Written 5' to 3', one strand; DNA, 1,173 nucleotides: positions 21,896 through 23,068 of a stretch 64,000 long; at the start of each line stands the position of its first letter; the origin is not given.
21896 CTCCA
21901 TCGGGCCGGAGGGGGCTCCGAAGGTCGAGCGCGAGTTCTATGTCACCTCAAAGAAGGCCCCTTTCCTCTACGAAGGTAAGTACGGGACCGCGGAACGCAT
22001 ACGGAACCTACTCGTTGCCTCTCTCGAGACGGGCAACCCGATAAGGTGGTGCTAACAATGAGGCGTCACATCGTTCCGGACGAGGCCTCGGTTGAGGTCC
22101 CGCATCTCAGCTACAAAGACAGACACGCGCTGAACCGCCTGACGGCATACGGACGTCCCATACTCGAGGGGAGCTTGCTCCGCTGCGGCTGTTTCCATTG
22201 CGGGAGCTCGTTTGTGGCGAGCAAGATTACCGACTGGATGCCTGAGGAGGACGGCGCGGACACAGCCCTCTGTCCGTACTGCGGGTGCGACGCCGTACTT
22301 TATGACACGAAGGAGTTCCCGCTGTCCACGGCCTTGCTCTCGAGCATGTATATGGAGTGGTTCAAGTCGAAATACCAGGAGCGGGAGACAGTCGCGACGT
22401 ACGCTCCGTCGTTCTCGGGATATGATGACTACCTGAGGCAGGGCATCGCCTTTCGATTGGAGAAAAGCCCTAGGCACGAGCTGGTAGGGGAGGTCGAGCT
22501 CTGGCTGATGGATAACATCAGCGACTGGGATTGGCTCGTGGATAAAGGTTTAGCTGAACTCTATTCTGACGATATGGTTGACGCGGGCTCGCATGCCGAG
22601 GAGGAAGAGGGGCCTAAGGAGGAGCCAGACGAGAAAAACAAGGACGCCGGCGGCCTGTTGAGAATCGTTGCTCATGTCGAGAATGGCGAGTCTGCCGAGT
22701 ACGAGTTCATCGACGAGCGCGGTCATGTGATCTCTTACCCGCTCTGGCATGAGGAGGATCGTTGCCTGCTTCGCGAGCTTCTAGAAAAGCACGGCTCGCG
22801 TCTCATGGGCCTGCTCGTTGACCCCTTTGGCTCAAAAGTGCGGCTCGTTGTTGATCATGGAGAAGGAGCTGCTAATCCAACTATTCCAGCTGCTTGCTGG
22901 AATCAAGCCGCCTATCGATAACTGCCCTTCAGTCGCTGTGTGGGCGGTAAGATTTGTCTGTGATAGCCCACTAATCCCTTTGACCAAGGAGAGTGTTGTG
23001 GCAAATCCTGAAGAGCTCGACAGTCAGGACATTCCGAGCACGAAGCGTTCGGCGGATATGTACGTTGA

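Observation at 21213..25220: Four-gene accessory cluster of unknowns containing a GIY-YIG nuclease-domain protein and shared Ala/Gly-rich repeats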

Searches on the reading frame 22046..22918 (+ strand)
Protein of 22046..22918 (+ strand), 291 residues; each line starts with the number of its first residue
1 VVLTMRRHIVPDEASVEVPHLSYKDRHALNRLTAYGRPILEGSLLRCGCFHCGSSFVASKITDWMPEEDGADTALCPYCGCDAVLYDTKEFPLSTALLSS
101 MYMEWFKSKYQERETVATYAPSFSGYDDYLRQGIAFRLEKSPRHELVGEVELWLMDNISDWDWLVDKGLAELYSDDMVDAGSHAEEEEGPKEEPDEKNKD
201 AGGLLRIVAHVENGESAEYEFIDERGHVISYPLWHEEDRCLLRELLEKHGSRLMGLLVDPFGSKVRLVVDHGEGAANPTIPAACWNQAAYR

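Call 3: search_protein_families(library=pfam, proteins=[window:22046-22918:+], max_evalue=0.1)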
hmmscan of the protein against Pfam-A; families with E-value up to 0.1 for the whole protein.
window:22046-22918:+ (291 aa): 1 family
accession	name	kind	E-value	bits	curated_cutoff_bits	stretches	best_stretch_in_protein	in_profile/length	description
PF12156.14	ATPase-cat_bd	-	0.08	14.1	27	0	49-86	2-36/86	Putative metal-binding domain of cation transport ATPase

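Call 4: search_protein_families(library=padloc, proteins=[window:22046-22918:+], max_evalue=0.1)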
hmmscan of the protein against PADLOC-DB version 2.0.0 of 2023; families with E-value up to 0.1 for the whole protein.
window:22046-22918:+ (291 aa): 0 families

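Call 5: search_protein_families(library=ncbifam, proteins=[window:22046-22918:+], max_evalue=0.1)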
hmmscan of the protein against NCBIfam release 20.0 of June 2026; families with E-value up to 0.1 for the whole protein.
window:22046-22918:+ (291 aa): 0 families

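Call 20: find_homologous_proteins(query=window:22058-22918:+)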
Query window:22058-22918:+ (287 aa): 54 proteins with E <= 0.001 among 848 candidates.
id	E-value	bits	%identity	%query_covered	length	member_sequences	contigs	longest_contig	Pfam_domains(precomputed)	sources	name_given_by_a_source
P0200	1.8e-169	581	89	97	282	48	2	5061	-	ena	-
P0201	1.1e-161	555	86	96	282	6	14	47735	-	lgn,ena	-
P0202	6.7e-153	526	84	93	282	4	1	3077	-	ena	-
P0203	3.7e-121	422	66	96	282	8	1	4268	-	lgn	-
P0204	2.1e-117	410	66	95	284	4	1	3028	-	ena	-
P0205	3.1e-115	403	66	92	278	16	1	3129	-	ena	-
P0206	9.6e-114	398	65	92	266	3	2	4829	-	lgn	-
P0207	2.5e-113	396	65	93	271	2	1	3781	-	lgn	-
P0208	8.2e-99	349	83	64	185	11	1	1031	-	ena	-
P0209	2.1e-84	301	51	95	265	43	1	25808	-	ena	-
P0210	8.6e-81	290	51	92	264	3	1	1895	-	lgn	-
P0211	8.4e-79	283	50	92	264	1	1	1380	-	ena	-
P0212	5.9e-78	280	50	92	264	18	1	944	-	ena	-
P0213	9.2e-74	267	51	93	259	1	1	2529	-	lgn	-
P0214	5.3e-73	264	90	44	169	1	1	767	PF00202.28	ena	-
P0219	2.3e-67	245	46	93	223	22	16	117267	-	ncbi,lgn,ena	-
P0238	4.2e-49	186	38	92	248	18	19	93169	-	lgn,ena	-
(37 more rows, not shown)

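Call 28: find_encoding_contigs(protein=P0219, flank=7000, max_places=4)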
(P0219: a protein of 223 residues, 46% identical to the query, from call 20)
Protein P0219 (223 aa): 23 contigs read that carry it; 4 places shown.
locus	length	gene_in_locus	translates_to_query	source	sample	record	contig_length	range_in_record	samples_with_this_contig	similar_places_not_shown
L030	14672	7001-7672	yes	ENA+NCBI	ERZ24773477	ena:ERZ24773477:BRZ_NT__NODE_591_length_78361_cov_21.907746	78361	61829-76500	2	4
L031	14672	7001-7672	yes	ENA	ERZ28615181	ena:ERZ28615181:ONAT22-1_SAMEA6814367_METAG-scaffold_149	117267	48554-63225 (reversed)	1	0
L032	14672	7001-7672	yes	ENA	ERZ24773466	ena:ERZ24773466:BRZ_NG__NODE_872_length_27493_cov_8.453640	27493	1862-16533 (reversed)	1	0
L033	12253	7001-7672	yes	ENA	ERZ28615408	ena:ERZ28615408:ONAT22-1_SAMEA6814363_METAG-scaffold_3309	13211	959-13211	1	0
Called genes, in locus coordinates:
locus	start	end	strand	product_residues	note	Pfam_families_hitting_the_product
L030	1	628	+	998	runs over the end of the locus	PF14691:Fer4_20, PF01262:AlaDh_PNT_C (faint), PF00070:Pyr_redox (faint), PF01266:DAO (weak), PF01494:FAD_binding_3 (weak), PF07992:Pyr_redox_2, PF12831:FAD_oxidored (weak), PF13450:NAD_binding_8, +2 more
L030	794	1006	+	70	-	PF13534:Fer4_17 (faint), PF14697:Fer4_21 (faint), PF12797:Fer4_2 (weak), PF13237:Fer4_10, PF00037:Fer4 (weak), PF12838:Fer4_7, PF13187:Fer4_9, PF00037:Fer4 (weak), +4 more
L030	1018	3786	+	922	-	PF00111:Fer2 (weak), PF01799:Fer2_2, PF01315:Ald_Xan_dh_C, PF02738:MoCoBD_1, PF20256:MoCoBD_2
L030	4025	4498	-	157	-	-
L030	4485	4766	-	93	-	-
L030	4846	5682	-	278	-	-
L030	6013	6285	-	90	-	-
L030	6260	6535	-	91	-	PF04365:BrnT_toxin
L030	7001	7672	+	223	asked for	-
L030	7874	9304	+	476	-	PF01235:Na_Ala_symp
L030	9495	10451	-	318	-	PF02661:Fic, PF12802:MarR_2 (weak)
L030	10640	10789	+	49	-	-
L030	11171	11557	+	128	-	-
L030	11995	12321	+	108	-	-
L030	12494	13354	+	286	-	-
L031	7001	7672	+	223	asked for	-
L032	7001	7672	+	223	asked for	-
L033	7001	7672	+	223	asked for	-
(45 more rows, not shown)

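Call 29: find_encoding_contigs(protein=P0238, flank=7000, max_places=4)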
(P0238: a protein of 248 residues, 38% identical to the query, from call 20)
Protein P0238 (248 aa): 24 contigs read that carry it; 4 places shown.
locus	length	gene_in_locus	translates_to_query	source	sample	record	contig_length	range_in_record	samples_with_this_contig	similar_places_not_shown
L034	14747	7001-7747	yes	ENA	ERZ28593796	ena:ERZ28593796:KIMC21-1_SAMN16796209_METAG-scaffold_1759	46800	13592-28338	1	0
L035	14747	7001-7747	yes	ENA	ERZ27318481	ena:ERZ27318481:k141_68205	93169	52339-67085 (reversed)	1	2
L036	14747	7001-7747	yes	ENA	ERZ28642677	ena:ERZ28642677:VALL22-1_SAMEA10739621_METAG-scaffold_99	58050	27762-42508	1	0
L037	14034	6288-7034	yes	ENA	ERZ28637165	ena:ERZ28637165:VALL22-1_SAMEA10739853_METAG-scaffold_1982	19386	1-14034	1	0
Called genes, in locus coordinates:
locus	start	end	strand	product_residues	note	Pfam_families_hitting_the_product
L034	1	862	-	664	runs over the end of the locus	PF00204:DNA_gyraseB, PF01751:Toprim, PF00986:DNA_gyraseB_C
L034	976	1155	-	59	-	-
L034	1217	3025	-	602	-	PF12873:DUF3825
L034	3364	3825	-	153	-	-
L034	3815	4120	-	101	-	-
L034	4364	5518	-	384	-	PF00079:Serpin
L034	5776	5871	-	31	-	-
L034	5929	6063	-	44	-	-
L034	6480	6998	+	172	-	-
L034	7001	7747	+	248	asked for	-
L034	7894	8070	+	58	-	-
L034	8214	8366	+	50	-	-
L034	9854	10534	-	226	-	PF09711:Cas_Csn2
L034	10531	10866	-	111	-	PF09827:CRISPR_Cas2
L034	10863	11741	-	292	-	PF01867:Cas_Cas1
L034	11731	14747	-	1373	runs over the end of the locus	PF16593:Cas9-BH, PF16592:Cas9_REC, PF13395:HNH_4, PF22702:Cas9_RuvC, PF16595:Cas9_PI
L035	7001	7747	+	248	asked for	-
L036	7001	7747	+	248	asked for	-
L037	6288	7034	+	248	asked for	-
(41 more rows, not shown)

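Call 54: search_solved_structures(query=A4, max_evalue=10, show_alignments=2)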
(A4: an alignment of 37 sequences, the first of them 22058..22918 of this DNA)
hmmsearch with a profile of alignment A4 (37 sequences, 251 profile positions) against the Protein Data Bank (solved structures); distinct sequences matched with E-value up to 10: 11.
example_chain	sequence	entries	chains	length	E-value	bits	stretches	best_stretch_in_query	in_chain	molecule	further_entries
1h88_C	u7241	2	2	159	0.052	16.3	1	161-239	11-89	MYB PROTO-ONCOGENE PROTEIN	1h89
2ash_A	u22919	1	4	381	0.055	16.2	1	25-58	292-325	Queuine tRNA-ribosyltransferase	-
3osf_A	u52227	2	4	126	0.7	12.6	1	157-230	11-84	MYB21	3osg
1gv2_A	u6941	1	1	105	0.72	12.6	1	209-239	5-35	MYB PROTO-ONCOGENE PROTEIN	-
1mse_C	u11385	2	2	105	0.74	12.5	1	209-239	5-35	C-Myb DNA-Binding Domain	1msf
1gv5_A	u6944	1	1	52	0.81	12.4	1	209-239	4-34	MYB PROTO-ONCOGENE PROTEIN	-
1mbg_A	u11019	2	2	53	0.81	12.4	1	209-239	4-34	MYB PROTO-ONCOGENE PROTEIN | C-MYB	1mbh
1gvd_A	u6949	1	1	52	1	12.1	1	209-239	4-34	MYB PROTO-ONCOGENE PROTEIN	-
8cuc_E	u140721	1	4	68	1.2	11.8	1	39-77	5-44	Sal-like protein 4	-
8dey_C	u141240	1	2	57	1.8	11.2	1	45-76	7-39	Zinc finger protein Helios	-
2lvr_A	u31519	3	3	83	2.3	10.9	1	38-78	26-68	Zinc finger and BTB domain-containing protein 17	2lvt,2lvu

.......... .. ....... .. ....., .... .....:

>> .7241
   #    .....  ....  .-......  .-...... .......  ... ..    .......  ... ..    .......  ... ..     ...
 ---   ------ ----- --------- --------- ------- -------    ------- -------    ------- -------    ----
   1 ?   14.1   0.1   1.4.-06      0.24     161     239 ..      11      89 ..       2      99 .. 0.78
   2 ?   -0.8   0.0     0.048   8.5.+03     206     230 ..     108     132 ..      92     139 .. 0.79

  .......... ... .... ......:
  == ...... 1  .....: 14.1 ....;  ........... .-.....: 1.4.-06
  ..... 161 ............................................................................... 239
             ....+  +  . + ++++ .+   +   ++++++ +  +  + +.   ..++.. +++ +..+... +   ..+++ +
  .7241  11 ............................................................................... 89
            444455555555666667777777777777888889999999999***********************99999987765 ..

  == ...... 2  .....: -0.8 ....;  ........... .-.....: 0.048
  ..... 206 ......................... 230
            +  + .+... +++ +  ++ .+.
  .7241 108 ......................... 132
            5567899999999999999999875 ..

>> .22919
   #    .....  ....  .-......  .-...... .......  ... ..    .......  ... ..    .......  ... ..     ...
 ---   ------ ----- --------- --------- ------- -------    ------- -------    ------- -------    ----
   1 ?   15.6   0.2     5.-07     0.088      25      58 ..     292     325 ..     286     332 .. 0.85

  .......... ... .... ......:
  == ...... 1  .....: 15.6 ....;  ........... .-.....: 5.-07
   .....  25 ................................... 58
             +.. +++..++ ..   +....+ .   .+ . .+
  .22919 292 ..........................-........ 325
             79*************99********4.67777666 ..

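Call 55: search_protein_families(library=phrogs, proteins=[window:22058-22918:+], max_evalue=0.1)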
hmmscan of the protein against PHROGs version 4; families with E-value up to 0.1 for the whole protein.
window:22058-22918:+ (287 aa): 1 family
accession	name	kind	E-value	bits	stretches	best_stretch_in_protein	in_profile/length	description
phrog_30788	-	unknown function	1.9e-11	45.3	1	29-102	24-94/95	-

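Call 77: search_dna_similar(query=window:22058-22918:+, collection=phages, mode=protein, max_rows=15, max_evalue=0.001)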
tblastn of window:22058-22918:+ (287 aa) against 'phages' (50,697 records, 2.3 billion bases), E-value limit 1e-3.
Records with a match: 3; places in all: 3; records where one place covers at least 80% of the query: 0.
Best place of each record, by identity: <60% 3.
By first word of the organism name: Blautia 1; Bacteriophage 1; uncultured 1.
By host as written in the record: - 2; Blautia sp. 1.
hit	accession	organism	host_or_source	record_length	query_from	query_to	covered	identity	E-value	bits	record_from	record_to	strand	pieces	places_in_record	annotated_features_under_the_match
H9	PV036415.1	Blautia phage NatCom_2932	Blautia sp.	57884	39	97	21%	44.3%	1e-7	58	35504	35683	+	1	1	hypothetical protein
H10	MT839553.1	Bacteriophage sp.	human fecal samples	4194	42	102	21%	41.0%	5e-7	57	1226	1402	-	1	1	record has no annotation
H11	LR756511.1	uncultured phage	metagenomic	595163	40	102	22%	38.1%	4e-4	48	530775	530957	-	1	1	record has no annotation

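Call 78: search_dna_similar(query=window:22058-22918:+, collection=plasmids, mode=protein, max_rows=15, max_evalue=0.001)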
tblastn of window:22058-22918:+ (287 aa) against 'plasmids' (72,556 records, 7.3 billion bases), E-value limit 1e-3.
Records with a match: 34; places in all: 34; records where one place covers at least 80% of the query: 0.
Best place of each record, by identity: <60% 34.
By first word of the organism name: Bacillus 14; Mycobacterium 6; Priestia 4; Sinorhizobium 3; Mycolicibacterium 3; Enterococcus 2; Pigmentibacter 1; Pontibacter 1.
By predicted mobility (MOB-suite, as given by PLSDB): non-mobilizable 21; mobilizable 7; conjugative 6.
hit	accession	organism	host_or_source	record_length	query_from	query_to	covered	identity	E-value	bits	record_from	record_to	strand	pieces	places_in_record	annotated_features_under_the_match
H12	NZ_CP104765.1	Enterococcus raffinosus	Homo sapiens,urine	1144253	19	102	29%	40.5%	2e-6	57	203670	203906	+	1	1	record has no annotation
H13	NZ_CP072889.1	Enterococcus raffinosus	stream/river surface water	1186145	19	102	29%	40.5%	2e-6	57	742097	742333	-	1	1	record has no annotation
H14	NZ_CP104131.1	Sinorhizobium sp. K101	Phaseolus vulgaris,cell ...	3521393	29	102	26%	44.0%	5e-7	58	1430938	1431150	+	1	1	none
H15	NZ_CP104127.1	Sinorhizobium sp. M103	Phaseolus vulgaris,cell ...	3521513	29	102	26%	44.0%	5e-7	58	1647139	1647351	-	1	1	none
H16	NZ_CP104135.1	Sinorhizobium sp. C101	Phaseolus vulgaris,cell ...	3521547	29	102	26%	44.0%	5e-7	58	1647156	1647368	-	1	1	none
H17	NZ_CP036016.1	Bacillus toyonensis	cell culture,soil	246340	19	102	29%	38.1%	3e-9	65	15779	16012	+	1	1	hypothetical protein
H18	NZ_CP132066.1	Bacillus mycoides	whole organism,soil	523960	1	102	36%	30.4%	3e-6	56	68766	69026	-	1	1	cytoplasmic protein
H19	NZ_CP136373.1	Bacillus mycoides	whole organism,soil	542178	1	102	36%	30.4%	3e-6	56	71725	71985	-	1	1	cytoplasmic protein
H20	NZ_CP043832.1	Bacillus sp. BS98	oyster,whole organism,intestinal tract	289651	26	102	27%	39.0%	3e-9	65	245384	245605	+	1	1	hypothetical protein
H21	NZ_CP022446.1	Bacillus cereus C1L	whole organism,rhizosphere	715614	26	102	27%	39.0%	3e-9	65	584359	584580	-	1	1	cytoplasmic protein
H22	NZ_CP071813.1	Bacillus mycoides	cell culture,soil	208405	26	102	27%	37.7%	3e-9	65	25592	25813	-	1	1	hypothetical protein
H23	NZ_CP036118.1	Bacillus mycoides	cell culture,soil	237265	26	102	27%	37.7%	3e-9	65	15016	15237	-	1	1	hypothetical protein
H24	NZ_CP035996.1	Bacillus mycoides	cell culture,soil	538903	26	102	27%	37.7%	3e-9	65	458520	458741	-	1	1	hypothetical protein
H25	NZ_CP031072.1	Bacillus mycoides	cell culture,soil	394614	26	102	27%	37.7%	4e-9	65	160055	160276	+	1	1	hypothetical protein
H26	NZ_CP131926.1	Bacillus mycoides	whole organism,soil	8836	26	102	27%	37.7%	9e-9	63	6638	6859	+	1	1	cytoplasmic protein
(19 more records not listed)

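Call 80: get_annotated_region(hit=H26, flank=4500)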
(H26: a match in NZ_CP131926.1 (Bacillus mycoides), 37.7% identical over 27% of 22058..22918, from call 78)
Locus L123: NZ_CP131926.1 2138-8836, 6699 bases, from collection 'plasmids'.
description: Bacillus mycoides strain PAMC 29627 plasmid unnamed2, complete sequence
organism: Bacillus mycoides (NCBI taxid 1405)
taxonomy: Bacteria; Bacillota; Bacilli; Bacillales; Bacillaceae; Bacillus; Bacillus mycoides
host: -; source: whole organism,soil; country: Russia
typing (MOB-suite, as given by PLSDB): mobilizable; replicon rep_cluster_1832; relaxase MOBV
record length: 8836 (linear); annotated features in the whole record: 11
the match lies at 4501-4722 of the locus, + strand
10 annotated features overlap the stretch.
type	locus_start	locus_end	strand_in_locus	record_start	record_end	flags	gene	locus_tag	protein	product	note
CDS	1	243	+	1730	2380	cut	-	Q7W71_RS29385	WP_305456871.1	MarR family transcriptional regulator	-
CDS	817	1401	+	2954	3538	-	-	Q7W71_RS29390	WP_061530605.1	hypothetical protein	-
CDS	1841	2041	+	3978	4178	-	-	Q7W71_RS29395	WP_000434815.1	cold-shock protein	-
CDS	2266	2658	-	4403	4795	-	-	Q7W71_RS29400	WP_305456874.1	hypothetical protein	-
CDS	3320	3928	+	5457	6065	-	-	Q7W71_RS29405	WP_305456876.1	DUF3967 domain-containing protein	-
CDS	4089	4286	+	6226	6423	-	-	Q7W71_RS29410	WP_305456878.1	hypothetical protein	-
CDS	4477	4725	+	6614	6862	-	-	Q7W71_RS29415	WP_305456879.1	cytoplasmic protein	-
CDS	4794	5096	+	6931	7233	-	-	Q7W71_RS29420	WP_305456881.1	hypothetical protein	-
CDS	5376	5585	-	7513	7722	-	-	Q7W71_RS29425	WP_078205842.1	hypothetical protein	-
CDS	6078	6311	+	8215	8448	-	-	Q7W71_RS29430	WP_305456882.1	hemolysin XhlA family protein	-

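Call 81: get_annotated_region(hit=H9, flank=3000)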
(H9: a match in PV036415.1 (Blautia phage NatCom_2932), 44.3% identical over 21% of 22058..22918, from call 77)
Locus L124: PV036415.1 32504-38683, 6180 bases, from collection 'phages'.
description: Blautia phage NatCom_2932, complete genome.
organism: Blautia phage NatCom_2932 (NCBI taxid 3403518)
taxonomy: Viruses; Duplodnaviria; Heunggongvirae; Uroviricota; Caudoviricetes; Ca. Heliusvirales
host: Blautia sp.; source: human feces; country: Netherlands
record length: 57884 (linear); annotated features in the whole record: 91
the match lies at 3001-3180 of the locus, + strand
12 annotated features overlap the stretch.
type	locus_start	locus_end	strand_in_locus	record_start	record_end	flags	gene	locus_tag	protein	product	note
CDS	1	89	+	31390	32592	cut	-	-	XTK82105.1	major head protein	-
CDS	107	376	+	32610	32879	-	-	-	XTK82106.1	hypothetical protein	-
CDS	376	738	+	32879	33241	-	-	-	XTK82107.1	head closure Hc1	-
CDS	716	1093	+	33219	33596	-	-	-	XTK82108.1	hypothetical protein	-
CDS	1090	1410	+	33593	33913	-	-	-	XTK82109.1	hypothetical protein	-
CDS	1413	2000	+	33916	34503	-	-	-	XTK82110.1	major tail protein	-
CDS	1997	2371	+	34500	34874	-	-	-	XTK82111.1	hypothetical protein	-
CDS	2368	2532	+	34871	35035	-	-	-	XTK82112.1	hypothetical protein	-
CDS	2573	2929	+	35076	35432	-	-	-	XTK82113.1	hypothetical protein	-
CDS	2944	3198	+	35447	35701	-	-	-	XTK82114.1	hypothetical protein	-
CDS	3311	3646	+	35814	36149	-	-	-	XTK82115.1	hypothetical protein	-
CDS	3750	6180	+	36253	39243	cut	-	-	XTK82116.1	tail length tape measure protein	-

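Call 82: get_annotated_region(hit=H17, flank=4000)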
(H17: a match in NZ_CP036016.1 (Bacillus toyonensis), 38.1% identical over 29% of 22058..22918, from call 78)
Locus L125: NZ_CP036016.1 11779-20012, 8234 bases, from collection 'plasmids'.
description: Bacillus toyonensis strain BPN45/4 plasmid p246
organism: Bacillus toyonensis (NCBI taxid 155322)
taxonomy: Bacteria; Bacillota; Bacilli; Bacillales; Bacillaceae; Bacillus; Bacillus toyonensis
host: -; source: cell culture,soil; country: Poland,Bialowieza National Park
typing (MOB-suite, as given by PLSDB): non-mobilizable; replicon rep_cluster_1869
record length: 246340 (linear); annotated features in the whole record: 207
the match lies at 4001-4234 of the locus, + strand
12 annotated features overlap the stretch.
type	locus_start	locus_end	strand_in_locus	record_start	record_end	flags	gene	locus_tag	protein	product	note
CDS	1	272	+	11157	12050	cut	-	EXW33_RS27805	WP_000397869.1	helix-turn-helix domain-containing protein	-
CDS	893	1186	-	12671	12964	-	-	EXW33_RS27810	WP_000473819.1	LCI fold-containing protein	-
CDS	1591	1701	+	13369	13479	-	-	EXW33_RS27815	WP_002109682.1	YjcZ family sporulation protein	-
CDS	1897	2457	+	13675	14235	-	-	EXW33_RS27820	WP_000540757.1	DUF4236 domain-containing protein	-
CDS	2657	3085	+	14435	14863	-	-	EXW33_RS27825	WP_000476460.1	hypothetical protein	-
CDS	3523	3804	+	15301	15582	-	-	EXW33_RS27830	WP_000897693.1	hypothetical protein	-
CDS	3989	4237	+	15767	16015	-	-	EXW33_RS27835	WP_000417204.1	hypothetical protein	-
CDS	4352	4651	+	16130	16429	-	-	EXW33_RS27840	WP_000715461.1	hypothetical protein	-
CDS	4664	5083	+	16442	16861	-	-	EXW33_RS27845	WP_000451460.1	hypothetical protein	-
CDS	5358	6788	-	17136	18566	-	-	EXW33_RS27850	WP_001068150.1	IS4 family transposase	-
CDS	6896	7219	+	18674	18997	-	-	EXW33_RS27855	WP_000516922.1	transposase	-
CDS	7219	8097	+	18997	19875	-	-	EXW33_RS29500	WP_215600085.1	Nif3-like dinuclear metal center hexameric protein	-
